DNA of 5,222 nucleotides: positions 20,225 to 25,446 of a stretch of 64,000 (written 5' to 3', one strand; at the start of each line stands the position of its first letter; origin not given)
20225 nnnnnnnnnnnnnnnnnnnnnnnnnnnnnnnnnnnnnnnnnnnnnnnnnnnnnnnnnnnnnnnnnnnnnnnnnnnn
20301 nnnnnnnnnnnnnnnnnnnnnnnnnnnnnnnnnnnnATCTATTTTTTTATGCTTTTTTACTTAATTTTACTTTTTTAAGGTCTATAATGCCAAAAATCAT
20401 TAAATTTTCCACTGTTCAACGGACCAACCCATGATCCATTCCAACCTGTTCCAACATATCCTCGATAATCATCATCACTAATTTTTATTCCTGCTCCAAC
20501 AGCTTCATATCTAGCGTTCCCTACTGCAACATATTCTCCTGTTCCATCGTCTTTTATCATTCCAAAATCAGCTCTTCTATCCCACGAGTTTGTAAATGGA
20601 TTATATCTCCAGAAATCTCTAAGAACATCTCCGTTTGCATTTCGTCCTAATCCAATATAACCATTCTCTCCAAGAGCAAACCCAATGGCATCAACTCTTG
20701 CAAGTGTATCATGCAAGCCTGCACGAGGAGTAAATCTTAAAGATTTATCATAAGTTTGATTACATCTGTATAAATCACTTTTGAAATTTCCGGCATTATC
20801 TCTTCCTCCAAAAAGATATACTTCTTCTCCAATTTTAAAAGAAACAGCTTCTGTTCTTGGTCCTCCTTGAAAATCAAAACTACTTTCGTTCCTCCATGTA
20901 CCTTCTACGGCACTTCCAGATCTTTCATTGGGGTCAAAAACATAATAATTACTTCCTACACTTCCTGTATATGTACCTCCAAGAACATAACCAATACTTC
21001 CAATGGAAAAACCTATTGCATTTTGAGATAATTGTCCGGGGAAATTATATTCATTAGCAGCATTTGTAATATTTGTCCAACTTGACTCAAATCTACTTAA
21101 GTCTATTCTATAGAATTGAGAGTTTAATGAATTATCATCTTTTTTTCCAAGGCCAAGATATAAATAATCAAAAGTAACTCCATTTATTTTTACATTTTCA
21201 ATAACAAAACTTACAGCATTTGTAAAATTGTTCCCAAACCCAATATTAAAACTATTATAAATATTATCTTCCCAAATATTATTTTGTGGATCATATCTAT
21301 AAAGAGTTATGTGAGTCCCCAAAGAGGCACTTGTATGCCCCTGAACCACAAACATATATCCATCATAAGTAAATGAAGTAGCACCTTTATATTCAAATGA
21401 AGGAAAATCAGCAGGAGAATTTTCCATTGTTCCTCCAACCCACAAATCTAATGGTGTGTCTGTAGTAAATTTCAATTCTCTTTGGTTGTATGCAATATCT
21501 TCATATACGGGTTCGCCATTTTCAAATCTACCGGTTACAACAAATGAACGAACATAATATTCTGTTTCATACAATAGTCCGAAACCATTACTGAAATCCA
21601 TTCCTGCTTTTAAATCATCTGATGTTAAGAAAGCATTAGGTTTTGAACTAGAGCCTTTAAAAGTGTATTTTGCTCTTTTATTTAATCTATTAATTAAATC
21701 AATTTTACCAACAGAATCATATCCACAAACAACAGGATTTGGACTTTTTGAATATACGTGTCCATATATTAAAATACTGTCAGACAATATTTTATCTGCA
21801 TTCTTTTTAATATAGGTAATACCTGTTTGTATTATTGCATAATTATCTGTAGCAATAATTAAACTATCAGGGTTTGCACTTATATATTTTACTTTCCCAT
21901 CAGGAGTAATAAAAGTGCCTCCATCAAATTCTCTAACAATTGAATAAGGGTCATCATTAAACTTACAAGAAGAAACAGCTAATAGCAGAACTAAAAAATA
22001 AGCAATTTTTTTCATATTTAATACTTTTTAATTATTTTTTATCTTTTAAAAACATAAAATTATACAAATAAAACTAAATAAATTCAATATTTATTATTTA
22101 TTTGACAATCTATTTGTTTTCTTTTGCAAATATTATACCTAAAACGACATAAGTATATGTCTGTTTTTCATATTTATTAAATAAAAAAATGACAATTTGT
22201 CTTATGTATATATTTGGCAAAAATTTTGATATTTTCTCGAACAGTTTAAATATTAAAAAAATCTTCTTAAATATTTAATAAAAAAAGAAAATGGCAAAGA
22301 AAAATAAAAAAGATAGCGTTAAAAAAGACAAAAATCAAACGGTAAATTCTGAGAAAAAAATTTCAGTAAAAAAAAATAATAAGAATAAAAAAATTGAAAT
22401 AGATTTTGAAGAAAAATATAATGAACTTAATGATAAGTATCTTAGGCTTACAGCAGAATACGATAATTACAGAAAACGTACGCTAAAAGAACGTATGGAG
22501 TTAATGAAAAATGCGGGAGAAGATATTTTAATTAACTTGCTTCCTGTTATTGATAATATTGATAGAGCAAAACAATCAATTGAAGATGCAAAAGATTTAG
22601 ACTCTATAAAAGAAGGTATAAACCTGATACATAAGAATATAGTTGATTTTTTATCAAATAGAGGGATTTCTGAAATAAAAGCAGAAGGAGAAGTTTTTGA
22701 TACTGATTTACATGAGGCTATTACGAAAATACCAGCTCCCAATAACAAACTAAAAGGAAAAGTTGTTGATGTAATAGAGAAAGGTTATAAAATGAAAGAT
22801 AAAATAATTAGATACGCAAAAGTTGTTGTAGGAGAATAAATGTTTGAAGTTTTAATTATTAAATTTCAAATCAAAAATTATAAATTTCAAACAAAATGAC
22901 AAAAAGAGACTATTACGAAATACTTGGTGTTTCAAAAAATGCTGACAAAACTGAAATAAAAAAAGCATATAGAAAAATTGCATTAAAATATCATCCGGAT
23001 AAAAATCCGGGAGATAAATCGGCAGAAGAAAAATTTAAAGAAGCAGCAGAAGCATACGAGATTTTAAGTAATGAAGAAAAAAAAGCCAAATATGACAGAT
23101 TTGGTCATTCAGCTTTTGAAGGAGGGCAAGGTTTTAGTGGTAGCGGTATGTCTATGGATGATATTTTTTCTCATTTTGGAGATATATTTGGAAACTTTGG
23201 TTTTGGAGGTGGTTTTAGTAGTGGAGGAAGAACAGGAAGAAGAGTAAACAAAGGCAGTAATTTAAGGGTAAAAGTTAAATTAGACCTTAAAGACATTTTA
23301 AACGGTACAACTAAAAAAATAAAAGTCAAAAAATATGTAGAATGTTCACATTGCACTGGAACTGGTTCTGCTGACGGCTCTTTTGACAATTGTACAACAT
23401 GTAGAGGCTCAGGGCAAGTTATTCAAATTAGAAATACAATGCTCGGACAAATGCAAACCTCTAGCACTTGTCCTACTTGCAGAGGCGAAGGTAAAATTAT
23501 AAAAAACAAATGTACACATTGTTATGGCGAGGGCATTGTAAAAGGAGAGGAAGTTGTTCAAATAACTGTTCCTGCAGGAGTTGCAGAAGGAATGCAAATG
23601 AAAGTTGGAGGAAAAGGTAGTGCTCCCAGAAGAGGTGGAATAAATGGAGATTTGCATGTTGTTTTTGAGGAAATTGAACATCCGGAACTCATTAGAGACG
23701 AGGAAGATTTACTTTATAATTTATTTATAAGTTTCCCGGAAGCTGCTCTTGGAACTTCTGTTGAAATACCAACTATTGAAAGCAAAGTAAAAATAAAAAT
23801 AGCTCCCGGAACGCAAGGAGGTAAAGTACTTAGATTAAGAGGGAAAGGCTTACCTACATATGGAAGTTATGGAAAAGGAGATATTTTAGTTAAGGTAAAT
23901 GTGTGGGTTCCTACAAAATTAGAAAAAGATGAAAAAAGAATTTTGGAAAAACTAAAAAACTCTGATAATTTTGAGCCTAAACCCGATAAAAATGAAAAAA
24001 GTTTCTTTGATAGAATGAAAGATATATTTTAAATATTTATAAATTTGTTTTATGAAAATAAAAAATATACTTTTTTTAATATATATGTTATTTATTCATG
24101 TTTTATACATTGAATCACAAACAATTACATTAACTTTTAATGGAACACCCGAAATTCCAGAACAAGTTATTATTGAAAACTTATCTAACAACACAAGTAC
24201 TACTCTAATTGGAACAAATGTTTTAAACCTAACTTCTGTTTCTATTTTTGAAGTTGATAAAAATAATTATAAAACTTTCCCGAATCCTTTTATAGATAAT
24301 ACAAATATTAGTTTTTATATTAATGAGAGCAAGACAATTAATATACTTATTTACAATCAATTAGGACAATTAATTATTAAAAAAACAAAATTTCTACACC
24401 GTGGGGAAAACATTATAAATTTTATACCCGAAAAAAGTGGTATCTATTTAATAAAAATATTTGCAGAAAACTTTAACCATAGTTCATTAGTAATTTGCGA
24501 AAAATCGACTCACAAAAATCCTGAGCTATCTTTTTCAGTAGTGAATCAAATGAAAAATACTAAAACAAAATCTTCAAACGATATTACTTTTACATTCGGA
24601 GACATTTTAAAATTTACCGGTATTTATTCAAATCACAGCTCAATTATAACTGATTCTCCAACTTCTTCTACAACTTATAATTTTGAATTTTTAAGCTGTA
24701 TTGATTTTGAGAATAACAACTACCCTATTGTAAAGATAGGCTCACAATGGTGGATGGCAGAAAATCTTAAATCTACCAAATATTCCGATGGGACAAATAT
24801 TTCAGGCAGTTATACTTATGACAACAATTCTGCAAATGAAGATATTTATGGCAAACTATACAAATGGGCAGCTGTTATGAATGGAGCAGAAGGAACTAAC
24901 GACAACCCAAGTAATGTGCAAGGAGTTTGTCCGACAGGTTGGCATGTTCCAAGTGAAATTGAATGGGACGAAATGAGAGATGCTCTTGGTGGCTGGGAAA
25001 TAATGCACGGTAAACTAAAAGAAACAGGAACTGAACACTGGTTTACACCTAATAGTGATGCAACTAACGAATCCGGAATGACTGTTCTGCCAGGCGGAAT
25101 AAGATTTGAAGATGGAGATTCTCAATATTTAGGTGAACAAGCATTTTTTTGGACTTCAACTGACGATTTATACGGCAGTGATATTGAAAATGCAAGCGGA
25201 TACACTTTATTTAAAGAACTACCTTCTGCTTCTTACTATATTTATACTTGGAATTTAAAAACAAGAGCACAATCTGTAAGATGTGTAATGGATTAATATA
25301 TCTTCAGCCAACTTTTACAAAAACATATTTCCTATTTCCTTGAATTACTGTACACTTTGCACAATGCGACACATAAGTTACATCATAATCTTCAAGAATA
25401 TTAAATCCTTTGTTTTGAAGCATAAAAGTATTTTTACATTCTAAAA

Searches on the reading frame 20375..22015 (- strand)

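Call 72: search_protein_families(library=pfam, proteins=[window:20375-22015:-], max_evalue=0.00001)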
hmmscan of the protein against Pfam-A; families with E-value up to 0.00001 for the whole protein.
window:20375-22015:- (546 aa): 5 families
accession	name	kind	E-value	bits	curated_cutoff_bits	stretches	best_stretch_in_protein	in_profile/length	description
PF24681.1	Kelch_KLHDC2_KLHL20_DRC7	-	1.6e-10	41.1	50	1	285-480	11-193/221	KLHDC2/KLHL20/DRC7 Kelch-repeats domain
PF13418.12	Kelch_4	-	1.6e-09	38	21.6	0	386-417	1-33/49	Galactose oxidase, central domain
PF24996.1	NANM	-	3.1e-09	36.6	45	0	351-423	25-90/350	N-acetylneuraminate epimerase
PF13964.12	Kelch_6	-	1.8e-08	34.5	25.3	0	394-419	9-34/50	Kelch motif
PF01344.31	Kelch_1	-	1.6e-06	27.9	20.1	0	211-249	4-40/46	Kelch motif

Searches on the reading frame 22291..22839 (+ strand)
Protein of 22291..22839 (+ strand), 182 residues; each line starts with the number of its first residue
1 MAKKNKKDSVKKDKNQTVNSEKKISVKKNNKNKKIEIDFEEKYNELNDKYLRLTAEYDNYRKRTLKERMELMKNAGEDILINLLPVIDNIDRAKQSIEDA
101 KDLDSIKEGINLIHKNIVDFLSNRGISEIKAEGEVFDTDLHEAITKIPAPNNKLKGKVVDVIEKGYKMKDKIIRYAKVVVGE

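Call 72: search_protein_families(library=pfam, proteins=[window:22291-22839:+], max_evalue=0.00001)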
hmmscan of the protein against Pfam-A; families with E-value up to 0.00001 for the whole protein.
window:22291-22839:+ (182 aa): 1 family
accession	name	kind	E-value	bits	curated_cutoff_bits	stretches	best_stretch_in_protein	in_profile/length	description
PF01025.24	GrpE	-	2.9e-43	147.8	25.8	1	26-181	10-164/165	GrpE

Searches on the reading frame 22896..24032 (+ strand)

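Call 73: search_protein_families(library=pfam, proteins=[window:22896-24032:+], max_evalue=0.00001)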
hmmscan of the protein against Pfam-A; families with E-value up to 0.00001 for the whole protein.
window:22896-24032:+ (378 aa): 3 families
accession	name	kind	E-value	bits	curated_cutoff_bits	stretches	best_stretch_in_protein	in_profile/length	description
PF01556.23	DnaJ_C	-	8.5e-44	149.7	26.6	1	123-339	1-152/152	DnaJ C terminal domain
PF00226.36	DnaJ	-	2.2e-28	98.6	27.8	1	5-67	1-63/63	DnaJ domain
PF00684.25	DnaJ_CXXCXGXG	-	8e-17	61.7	32.7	1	150-213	1-65/65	DnaJ central domain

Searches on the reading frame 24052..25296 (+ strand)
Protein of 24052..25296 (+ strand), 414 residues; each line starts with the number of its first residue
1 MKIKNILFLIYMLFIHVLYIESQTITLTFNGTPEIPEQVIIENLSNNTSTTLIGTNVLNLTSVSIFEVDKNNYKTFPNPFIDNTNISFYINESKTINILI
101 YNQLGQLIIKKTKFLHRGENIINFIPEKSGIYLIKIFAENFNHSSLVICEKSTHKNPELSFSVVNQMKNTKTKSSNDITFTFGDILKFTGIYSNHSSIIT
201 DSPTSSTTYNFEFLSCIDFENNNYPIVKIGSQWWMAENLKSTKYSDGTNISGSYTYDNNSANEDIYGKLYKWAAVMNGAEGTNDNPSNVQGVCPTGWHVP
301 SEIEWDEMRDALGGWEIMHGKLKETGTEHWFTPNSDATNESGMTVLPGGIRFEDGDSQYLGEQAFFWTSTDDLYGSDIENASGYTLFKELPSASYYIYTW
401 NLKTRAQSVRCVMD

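Call 73: search_protein_families(library=pfam, proteins=[window:24052-25296:+], max_evalue=0.00001)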
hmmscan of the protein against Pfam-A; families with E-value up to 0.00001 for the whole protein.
window:24052-25296:+ (414 aa): 2 families
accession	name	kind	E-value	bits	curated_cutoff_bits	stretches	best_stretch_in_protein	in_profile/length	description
PF09603.15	Fib_succ_major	-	6.6e-36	124.8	33.9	1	227-412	1-186/187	Fibrobacter succinogenes major domain (Fib_succ_major)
PF18962.6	Por_Secre_tail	-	5e-08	33.6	27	1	76-142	2-68/75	Secretion system C-terminal sorting domain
